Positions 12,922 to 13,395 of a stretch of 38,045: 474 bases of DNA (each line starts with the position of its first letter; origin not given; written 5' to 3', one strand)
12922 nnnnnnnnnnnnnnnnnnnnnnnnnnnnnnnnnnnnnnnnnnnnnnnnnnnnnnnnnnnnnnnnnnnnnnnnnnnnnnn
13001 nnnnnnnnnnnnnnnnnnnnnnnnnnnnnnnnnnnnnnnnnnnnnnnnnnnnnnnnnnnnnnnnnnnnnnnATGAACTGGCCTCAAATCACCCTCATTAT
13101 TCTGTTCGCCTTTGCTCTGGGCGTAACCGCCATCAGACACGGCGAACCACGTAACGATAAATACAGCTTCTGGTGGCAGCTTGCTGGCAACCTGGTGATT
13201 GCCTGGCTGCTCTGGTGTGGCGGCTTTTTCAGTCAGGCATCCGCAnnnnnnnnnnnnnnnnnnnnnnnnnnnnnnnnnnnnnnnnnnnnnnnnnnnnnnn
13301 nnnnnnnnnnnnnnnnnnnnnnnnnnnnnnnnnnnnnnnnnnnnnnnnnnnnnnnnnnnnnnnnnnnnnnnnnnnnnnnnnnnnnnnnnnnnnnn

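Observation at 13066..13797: SLT-domain endolysin with N-terminal hydrophobic segment (possible SAR or signal-anchored endolysin)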

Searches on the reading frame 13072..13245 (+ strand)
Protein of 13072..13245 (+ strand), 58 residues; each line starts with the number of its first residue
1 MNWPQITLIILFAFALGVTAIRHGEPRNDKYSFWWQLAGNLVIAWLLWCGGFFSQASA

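Call 29: search_protein_families(library=pfam, proteins=[window:13072-13245:+], max_evalue=10)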
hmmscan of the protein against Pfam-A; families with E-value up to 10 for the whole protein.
window:13072-13245:+ (58 aa): 0 families

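Call 66: find_homologous_proteins(query=A3, max_evalue=0.001)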
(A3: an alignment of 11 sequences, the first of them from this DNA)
Query A3 (11 sequences) (58 aa, profile of the alignment): 143 proteins with E <= 0.001 among 1981 candidates; the best 120 are listed.
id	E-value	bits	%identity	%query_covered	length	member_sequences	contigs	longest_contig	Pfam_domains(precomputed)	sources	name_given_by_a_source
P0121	5.1e-23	99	95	100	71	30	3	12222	-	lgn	-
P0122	5.4e-23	99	94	93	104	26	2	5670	-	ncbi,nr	ncbi:lytic transglycosylase domain-containing protein, partial [Salmonella enterica]|nr:lytic transg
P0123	4.4e-22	96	57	100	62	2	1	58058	-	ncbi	ncbi:TPA: transglycosylase SLT domain-containing protein, partial [Enterobacter hormaechei subsp. ho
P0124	1.6e-20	91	55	100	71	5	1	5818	-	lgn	-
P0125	5.7e-18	83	53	91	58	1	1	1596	-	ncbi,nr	ncbi:lytic transglycosylase domain-containing protein, partial [Escherichia coli]|nr:lytic transglyc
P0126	8.5e-18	83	32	91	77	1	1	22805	-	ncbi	-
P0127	1.8e-17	81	34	91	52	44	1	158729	-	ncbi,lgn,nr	ncbi:TPA: hypothetical protein ONA62_002337 [Pseudomonas aeruginosa]|nr:hypothetical protein [Pseudo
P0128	2.0e-17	81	54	93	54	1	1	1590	-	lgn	-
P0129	3.1e-17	81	34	91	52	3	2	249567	-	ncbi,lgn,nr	ncbi:TPA: hypothetical protein M5K69_003515 [Pseudomonas aeruginosa]|nr:hypothetical protein [Pseudo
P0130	3.5e-17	81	32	91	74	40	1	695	-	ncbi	ncbi:TPA: lytic transglycosylase domain-containing protein, partial [Pseudomonas aeruginosa]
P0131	5.8e-17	80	39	98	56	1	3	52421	-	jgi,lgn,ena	-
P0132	6.3e-17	80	46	93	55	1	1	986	-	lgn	-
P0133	9.7e-17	79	32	91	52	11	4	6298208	-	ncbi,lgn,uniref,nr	ncbi:hypothetical protein [Pseudomonas aeruginosa]|uniref:hypothetical protein n=1 Tax=Pseudomonas a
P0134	1.1e-16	79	30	91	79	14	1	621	-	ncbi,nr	ncbi:lytic transglycosylase domain-containing protein, partial [Pseudomonas aeruginosa]|nr:lytic tra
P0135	1.7e-16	78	45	95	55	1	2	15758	-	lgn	-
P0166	3.8e-13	68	37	93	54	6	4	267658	-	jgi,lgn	jgi:hypothetical protein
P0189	1.4e-11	63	43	93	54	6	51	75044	-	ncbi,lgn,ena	-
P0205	1.8e-10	59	44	93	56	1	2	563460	-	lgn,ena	-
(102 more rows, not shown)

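Call 68: find_encoding_contigs(protein=P0166, flank=3000, max_places=2)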
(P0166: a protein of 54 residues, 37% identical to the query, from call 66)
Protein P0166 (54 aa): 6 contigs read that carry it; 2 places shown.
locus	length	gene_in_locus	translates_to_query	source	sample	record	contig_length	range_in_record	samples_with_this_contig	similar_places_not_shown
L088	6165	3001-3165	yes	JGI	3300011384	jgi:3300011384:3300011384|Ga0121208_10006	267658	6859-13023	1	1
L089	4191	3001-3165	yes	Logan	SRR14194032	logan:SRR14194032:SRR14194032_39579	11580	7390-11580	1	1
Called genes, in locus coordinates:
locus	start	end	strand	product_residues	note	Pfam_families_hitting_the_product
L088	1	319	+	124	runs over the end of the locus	PF16786:RecA_dep_nuc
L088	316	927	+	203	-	-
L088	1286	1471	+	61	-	PF07927:HicA_toxin (weak)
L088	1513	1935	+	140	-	PF15919:HicB_lk_antitox, PF15970:HicB-like_2, PF12802:MarR_2 (weak)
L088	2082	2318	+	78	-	PF16082:Phage_holin_2_4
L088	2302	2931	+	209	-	PF00959:Phage_lysozyme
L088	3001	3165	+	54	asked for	-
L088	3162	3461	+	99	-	-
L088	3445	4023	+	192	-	-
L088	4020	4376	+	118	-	-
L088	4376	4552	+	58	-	-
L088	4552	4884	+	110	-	-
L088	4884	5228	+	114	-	PF01844:HNH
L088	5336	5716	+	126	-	PF25673:Terminase_7 (faint)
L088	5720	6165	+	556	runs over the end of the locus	PF03354:TerL_ATPase, PF20441:TerL_nuclease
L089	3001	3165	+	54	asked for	-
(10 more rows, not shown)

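Call 69: find_encoding_contigs(protein=P0205, flank=3000, max_places=2)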
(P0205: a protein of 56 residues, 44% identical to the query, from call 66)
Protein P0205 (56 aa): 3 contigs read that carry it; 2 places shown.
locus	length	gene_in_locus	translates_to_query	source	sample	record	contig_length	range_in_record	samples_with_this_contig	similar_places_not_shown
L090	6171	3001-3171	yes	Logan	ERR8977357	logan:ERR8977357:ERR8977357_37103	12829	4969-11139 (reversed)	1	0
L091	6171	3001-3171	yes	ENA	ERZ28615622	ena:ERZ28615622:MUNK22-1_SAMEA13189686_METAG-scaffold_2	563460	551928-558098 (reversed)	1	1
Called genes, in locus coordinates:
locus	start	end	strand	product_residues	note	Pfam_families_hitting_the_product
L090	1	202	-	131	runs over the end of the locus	-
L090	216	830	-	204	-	-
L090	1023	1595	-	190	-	-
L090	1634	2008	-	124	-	-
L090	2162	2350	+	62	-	-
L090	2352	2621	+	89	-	-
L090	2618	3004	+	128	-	-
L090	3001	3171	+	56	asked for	-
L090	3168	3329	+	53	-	-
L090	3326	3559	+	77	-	PF04545:Sigma70_r4 (weak)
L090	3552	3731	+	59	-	-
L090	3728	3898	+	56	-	-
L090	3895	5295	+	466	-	PF00271:Helicase_C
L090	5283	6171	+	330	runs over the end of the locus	PF01555:N6_N4_Mtase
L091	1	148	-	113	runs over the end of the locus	-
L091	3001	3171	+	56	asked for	-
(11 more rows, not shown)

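Call 70: find_encoding_contigs(protein=P0189, flank=3000, max_places=2)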
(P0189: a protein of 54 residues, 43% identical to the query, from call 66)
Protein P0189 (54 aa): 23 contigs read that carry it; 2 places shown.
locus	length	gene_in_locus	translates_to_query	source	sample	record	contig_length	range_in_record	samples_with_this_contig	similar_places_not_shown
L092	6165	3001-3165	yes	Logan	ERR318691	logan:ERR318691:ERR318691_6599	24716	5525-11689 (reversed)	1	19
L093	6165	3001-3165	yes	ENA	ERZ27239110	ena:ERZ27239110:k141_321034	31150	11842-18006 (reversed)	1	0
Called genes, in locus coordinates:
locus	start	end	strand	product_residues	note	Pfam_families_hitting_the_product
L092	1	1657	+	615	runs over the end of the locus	PF00145:DNA_methylase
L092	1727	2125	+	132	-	-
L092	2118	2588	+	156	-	PF25680:Mom (weak)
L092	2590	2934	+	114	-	-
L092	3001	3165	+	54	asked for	-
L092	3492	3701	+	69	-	-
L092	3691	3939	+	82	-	-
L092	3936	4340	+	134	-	-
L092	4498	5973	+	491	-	PF20155:TMP_3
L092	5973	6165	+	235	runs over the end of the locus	-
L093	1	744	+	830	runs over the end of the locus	PF00176:SNF2-rel_dom (weak), PF01555:N6_N4_Mtase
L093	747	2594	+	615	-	PF00145:DNA_methylase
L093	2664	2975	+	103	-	-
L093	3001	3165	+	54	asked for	-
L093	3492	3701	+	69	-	-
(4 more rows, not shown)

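Call 71: find_encoding_contigs(protein=P0131, flank=3000, max_places=2)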
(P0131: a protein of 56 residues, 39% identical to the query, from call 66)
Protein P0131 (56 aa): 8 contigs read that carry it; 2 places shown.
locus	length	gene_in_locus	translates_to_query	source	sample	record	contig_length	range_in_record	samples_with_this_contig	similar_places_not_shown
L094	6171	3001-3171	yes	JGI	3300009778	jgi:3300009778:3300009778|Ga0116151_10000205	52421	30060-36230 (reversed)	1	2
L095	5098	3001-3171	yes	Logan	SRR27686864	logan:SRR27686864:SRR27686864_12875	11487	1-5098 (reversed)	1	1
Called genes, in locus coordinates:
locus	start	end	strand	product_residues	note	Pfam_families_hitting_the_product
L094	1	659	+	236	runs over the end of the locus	PF04098:Rad52_Rad22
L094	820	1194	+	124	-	-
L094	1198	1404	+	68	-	-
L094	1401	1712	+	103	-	-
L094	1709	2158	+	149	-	-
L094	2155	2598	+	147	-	-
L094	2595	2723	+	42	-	-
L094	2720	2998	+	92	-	-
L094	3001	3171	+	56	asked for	-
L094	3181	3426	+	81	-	-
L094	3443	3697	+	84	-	-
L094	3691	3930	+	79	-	-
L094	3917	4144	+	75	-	-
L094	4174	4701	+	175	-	PF16473:Rv2179c-like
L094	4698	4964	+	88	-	-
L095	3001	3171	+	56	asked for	-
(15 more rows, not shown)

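Call 72: search_protein_families(library=ncbifam, proteins=[P0166, P0205, P0189], max_evalue=0.1)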
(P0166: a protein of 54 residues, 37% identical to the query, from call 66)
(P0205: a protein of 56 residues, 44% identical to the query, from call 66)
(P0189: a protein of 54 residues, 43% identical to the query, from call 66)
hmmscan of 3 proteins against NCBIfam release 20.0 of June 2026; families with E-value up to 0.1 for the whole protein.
P0166 (54 aa): 0 families

P0205 (56 aa): 0 families

P0189 (54 aa): 0 families

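Call 73: search_protein_families(library=phrogs, proteins=[P0166, P0205, P0189, P0131, L088:3162-3461:+, L088:3445-4023:+, L092:2590-2934:+, L092:3492-3701:+, L092:3936-4340:+, L090:2618-3004:+], max_evalue=0.001)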
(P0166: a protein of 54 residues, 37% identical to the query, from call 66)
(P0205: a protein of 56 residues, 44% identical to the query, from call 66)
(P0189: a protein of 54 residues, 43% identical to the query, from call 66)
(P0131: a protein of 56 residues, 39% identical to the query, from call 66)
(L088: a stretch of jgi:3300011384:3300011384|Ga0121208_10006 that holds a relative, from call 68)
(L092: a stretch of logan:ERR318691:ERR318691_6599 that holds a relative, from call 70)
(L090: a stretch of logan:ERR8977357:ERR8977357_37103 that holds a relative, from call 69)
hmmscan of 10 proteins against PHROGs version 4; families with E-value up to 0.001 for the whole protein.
P0166 (54 aa): 1 family
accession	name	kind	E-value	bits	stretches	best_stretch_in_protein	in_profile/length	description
phrog_5479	-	unknown function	4.6e-21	76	1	1-54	1-53/53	-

P0205 (56 aa): 1 family
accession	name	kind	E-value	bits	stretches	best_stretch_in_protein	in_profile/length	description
phrog_5479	-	unknown function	3.4e-11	44.4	1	3-56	1-53/53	-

P0189 (54 aa): 1 family
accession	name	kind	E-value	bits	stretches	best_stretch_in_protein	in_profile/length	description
phrog_5479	-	unknown function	4.6e-23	82.4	1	1-54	1-53/53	-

P0131 (56 aa): 1 family
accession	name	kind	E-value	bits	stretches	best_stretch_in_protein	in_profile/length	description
phrog_5479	-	unknown function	3.1e-21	76.5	1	1-52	1-52/53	-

L088:3162-3461:+ (99 aa): 3 families
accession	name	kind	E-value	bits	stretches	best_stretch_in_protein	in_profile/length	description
phrog_3527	-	unknown function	3.4e-35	123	1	5-96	138-230/233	-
phrog_33008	-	unknown function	3.7e-27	96.5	1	3-93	127-218/224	-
phrog_10794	-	unknown function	7.6e-14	52.9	1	17-88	98-169/178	-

L088:3445-4023:+ (192 aa): 5 families
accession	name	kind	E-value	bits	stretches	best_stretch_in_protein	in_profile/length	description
phrog_2466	-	lysis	7.4e-19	69.2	1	19-170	8-160/172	Rz-like spanin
phrog_1327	-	lysis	2e-15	58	1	17-178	8-153/158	Rz-like spanin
phrog_13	-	lysis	1.8e-08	35.5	1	16-143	3-117/154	Rz-like spanin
phrog_214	-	lysis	3.3e-07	31.3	1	15-110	8-106/176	Rz-like spanin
phrog_35104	-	unknown function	0.00042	21.4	1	5-112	28-142/168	-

L092:2590-2934:+ (114 aa): 1 family
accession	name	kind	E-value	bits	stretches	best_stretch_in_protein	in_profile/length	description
phrog_38832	-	unknown function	4.2e-23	83.1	1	11-111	17-113/186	-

L092:3492-3701:+ (69 aa): 0 families

L092:3936-4340:+ (134 aa): 2 families
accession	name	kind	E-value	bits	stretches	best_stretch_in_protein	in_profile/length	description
phrog_36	-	transcription regulation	1.1e-13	52.4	1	1-133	54-190/220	transcriptional regulator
phrog_248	-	transcription regulation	0.00018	22.7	1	62-123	75-130/161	transcriptional activator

L090:2618-3004:+ (128 aa): 0 families

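Call 74: search_dna_similar(query=P0189, collection=phages, mode=protein, rows=spread, max_rows=30, max_evalue=0.01)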
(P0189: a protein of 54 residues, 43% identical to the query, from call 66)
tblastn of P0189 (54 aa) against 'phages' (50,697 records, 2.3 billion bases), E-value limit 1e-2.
Records with a match: 19; places in all: 19; records where one place covers at least 80% of the query: 19.
Best place of each record, by identity: <60% 19.
By first word of the organism name: Xanthomonas 10; Burkholderia 4; Clostridioides 2; Escherichia 1; Klebsiella 1; Rhizobium 1.
By host as written in the record: Xanthomonas campestris pv. campestris GBBC 1419 8; - 3; Clostridioides difficile 2; Burkholderia cenocepacia 2; Klebsiella pneumoniae 1; Rhizobium etli T3_14 1; Xanthomonas campestris pv. campestris 1; Xanthomonas campestris pv. campestris Tir-1 1.
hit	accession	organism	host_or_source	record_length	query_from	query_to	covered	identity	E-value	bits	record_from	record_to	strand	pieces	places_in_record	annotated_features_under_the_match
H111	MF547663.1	Clostridioides phage LIBA2945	Clostridioides difficile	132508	1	53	98%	50.9%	1e-11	62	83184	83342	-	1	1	hypothetical protein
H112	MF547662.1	Clostridioides phage LIBA6276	Clostridioides difficile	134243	1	53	98%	50.9%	1e-11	62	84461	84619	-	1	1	hypothetical protein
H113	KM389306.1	Escherichia phage Phi06_2974 B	-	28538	4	53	93%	50.0%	1e-6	48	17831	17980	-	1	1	record has no annotation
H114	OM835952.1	Klebsiella phage KP12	Klebsiella pneumoniae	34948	1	53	98%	45.3%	9e-9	54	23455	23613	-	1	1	lysin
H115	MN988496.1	Rhizobium phage RHph_TM3_3_14B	Rhizobium etli T3_14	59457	1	54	100%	42.6%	3e-5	44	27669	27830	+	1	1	hypothetical protein | DUF669 domain-containing protein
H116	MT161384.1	Xanthomonas phage FoX5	Xanthomonas campestris pv. campestris ...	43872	1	54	100%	40.7%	4e-8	52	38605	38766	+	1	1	lytic murein transglycosylase | hypothetical protein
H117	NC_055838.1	Xanthomonas phage FoX5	Xanthomonas campestris pv. campestris ...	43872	1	54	100%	40.7%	4e-8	52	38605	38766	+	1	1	lytic murein transglycosylase | hypothetical protein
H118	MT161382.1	Xanthomonas phage FoX2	Xanthomonas campestris pv. campestris ...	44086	1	54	100%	40.7%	4e-8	52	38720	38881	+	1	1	hypothetical protein (x2)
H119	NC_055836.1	Xanthomonas phage FoX2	Xanthomonas campestris pv. campestris ...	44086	1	54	100%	40.7%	4e-8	52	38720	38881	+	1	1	hypothetical protein (x2)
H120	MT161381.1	Xanthomonas phage FoX1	Xanthomonas campestris pv. campestris ...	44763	1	54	100%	40.7%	5e-8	52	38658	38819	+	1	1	hypothetical protein (x2)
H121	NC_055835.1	Xanthomonas phage FoX1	Xanthomonas campestris pv. campestris ...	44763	1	54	100%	40.7%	5e-8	52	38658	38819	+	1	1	hypothetical protein (x2)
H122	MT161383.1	Xanthomonas phage FoX3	Xanthomonas campestris pv. campestris ...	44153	1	54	100%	38.9%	3e-6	47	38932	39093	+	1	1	hypothetical protein (x2)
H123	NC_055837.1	Xanthomonas phage FoX3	Xanthomonas campestris pv. campestris ...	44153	1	54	100%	38.9%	3e-6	47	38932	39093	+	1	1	hypothetical protein (x2)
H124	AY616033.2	Burkholderia phage BcepB1A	-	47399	4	54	94%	39.2%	2e-3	39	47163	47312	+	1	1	BcepB1A gene72: gp72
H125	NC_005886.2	Burkholderia phage BcepB1A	-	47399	4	54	94%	39.2%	2e-3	39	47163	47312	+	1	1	BcepB1A gene72: gp72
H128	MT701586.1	Burkholderia phage Mica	Burkholderia cenocepacia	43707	4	54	94%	35.3%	2e-4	42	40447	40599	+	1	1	putative membrane protein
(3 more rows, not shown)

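Call 75: search_dna_similar(query=P0166, collection=phages, mode=protein, rows=spread, max_rows=30, max_evalue=0.01)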
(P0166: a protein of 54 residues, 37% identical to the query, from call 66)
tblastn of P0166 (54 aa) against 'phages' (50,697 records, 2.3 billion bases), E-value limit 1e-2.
Records with a match: 10; places in all: 10; records where one place covers at least 80% of the query: 0.
Best place of each record, by identity: <60% 10.
By first word of the organism name: Xanthomonas 10.
By host as written in the record: Xanthomonas campestris pv. campestris GBBC 1419 8; Xanthomonas campestris pv. campestris 1; Xanthomonas campestris pv. campestris Tir-1 1.
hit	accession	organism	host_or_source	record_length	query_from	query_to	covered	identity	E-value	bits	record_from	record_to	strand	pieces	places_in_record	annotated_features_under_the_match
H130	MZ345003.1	Xanthomonas phage M29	Xanthomonas campestris pv. campestris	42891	1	39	72%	46.2%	4e-4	41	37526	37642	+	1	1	hypothetical protein | DNA-binding protein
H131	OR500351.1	Xanthomonas phage Murka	Xanthomonas campestris pv. campestris ...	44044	1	39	72%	46.2%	4e-4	41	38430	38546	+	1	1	hypothetical protein (x2)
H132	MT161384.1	Xanthomonas phage FoX5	Xanthomonas campestris pv. campestris ...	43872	1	39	72%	43.6%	7e-4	40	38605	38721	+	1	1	lytic murein transglycosylase | hypothetical protein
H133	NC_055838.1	Xanthomonas phage FoX5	Xanthomonas campestris pv. campestris ...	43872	1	39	72%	43.6%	7e-4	40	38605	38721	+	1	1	lytic murein transglycosylase | hypothetical protein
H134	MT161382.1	Xanthomonas phage FoX2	Xanthomonas campestris pv. campestris ...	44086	1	39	72%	43.6%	7e-4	40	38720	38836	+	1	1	hypothetical protein (x2)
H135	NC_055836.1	Xanthomonas phage FoX2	Xanthomonas campestris pv. campestris ...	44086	1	39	72%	43.6%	7e-4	40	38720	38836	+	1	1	hypothetical protein (x2)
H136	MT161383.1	Xanthomonas phage FoX3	Xanthomonas campestris pv. campestris ...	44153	1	39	72%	43.6%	3e-3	38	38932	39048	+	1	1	hypothetical protein (x2)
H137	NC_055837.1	Xanthomonas phage FoX3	Xanthomonas campestris pv. campestris ...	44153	1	39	72%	43.6%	3e-3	38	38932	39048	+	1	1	hypothetical protein (x2)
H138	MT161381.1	Xanthomonas phage FoX1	Xanthomonas campestris pv. campestris ...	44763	1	39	72%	41.0%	9e-3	37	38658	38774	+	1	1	hypothetical protein (x2)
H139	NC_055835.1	Xanthomonas phage FoX1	Xanthomonas campestris pv. campestris ...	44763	1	39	72%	41.0%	9e-3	37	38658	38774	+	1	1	hypothetical protein (x2)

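Call 76: get_annotated_region(hit=H116, flank=2500)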
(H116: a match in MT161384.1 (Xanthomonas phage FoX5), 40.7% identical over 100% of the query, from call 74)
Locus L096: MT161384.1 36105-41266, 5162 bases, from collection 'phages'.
description: Xanthomonas phage FoX5, complete genome.
organism: Xanthomonas phage FoX5 (NCBI taxid 2723901)
taxonomy: Viruses; Duplodnaviria; Heunggongvirae; Uroviricota; Caudoviricetes; Foxunavirus; Foxunavirus fox5
host: Xanthomonas campestris pv. campestris GBBC 1419; source: soil; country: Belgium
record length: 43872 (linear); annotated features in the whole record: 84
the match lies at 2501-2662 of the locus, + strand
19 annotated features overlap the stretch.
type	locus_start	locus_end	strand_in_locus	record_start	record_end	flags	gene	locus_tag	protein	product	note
CDS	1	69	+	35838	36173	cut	-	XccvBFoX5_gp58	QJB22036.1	hypothetical protein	rasttk_feature_annotation_tool=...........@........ c.org; rasttk_feature_creation_tool=/opt/patric-common/ ...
CDS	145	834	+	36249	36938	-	-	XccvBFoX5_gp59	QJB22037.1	hypothetical protein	rasttk_feature_annotation_tool=annotate_proteins_km er_v2; rasttk_feature_creation_tool=/opt/patric-common/ ...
CDS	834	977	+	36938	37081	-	-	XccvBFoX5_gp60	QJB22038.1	hypothetical protein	rasttk_feature_annotation_tool=annotate_proteins_si milarity; rasttk_feature_creation_tool=/opt/patric-common/ ...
CDS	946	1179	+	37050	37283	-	-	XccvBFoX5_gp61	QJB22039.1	hypothetical protein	rasttk_feature_annotation_tool=annotate_proteins_si milarity; rasttk_feature_creation_tool=/opt/patric-common/ ...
CDS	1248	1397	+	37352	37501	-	-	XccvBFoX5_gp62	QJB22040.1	hypothetical protein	rasttk_feature_annotation_tool=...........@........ c.org; rasttk_feature_creation_tool=/opt/patric-common/ ...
CDS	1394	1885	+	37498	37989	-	-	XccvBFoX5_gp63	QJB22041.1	hypothetical protein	rasttk_feature_annotation_tool=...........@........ c.org; rasttk_feature_creation_tool=/opt/patric-common/ ...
CDS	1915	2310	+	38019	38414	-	-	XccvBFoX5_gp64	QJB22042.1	hypothetical protein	rasttk_feature_annotation_tool=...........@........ c.org; rasttk_feature_creation_tool=/opt/patric-common/ ...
CDS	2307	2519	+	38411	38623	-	-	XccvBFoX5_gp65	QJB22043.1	hypothetical protein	rasttk_feature_annotation_tool=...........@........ c.org; rasttk_feature_creation_tool=/opt/patric-common/ ...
CDS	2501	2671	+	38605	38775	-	-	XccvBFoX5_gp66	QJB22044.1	lytic murein transglycosylase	rasttk_feature_annotation_tool=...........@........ c.org; rasttk_feature_creation_tool=/opt/patric-common/ ...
CDS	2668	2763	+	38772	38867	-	-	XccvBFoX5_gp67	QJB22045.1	hypothetical protein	rasttk_feature_annotation_tool=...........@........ c.org; rasttk_feature_creation_tool=/opt/patric-common/ ...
CDS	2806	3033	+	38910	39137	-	-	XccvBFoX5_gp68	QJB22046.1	hypothetical protein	rasttk_feature_annotation_tool=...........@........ c.org; rasttk_feature_creation_tool=/opt/patric-common/ ...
CDS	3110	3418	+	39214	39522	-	-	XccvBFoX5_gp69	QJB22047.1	hypothetical protein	rasttk_feature_annotation_tool=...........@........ c.org; rasttk_feature_creation_tool=/opt/patric-common/ ...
CDS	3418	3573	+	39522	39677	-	-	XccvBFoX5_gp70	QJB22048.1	hypothetical protein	rasttk_feature_annotation_tool=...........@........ c.org; rasttk_feature_creation_tool=/opt/patric-common/ ...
CDS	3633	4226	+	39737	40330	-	-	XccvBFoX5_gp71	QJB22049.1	hypothetical protein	rasttk_feature_annotation_tool=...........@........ c.org; rasttk_feature_creation_tool=/opt/patric-common/ ...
CDS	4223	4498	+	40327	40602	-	-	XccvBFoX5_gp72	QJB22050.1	hypothetical protein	rasttk_feature_annotation_tool=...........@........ c.org; rasttk_feature_creation_tool=/opt/patric-common/ ...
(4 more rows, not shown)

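Call 77: get_annotated_region(hit=H128, flank=2500)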
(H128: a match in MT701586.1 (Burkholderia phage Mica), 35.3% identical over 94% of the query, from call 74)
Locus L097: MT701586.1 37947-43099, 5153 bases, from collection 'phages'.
description: Burkholderia phage Mica, complete genome.
organism: Burkholderia phage Mica (NCBI taxid 2767579)
taxonomy: Viruses; Duplodnaviria; Heunggongvirae; Uroviricota; Caudoviricetes; Micavirus; Micavirus Mica
host: Burkholderia cenocepacia; source: soil; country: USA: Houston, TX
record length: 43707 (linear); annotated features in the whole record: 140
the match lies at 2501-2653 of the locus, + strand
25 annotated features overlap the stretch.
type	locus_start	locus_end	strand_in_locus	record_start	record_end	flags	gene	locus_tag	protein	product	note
CDS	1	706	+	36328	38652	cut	-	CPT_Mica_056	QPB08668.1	putative DNA primase/helicase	Blastp: [YP_008873227][putative primase][Pseudomonas phage PPpW-3][evalue: 4.80918e-154]; G3DSA:3.90.580.10 ...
regulatory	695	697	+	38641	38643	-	-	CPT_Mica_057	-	ribosome_binding_site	-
CDS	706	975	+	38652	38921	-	-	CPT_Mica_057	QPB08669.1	hypothetical protein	-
regulatory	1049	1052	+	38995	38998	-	-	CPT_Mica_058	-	ribosome_binding_site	-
CDS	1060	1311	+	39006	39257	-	-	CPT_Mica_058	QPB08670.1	hypothetical protein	-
regulatory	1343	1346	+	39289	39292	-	-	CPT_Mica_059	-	ribosome_binding_site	-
CDS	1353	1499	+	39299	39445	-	-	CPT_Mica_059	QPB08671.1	hypothetical protein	-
regulatory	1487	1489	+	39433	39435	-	-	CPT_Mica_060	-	ribosome_binding_site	-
CDS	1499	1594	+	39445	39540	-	-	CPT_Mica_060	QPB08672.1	putative membrane protein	TMHMM indicates 1 transmembrane domain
regulatory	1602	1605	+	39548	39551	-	-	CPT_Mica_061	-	ribosome_binding_site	-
CDS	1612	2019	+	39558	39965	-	-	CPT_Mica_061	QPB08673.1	putative membrane protein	TMHMM indicates 2 transmembrane domains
regulatory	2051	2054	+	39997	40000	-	-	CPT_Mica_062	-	ribosome_binding_site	-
CDS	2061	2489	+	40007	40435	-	-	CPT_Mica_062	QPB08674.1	hypothetical protein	-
regulatory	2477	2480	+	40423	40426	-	-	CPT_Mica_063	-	ribosome_binding_site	-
CDS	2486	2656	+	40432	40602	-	-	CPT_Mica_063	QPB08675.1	putative membrane protein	TMHMM indicates 2 transmembrane domains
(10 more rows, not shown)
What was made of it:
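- The stand-alone homologues are stable two-TMD proteins by prediction (TMHMM note in the phage Mica annotation, call 77).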
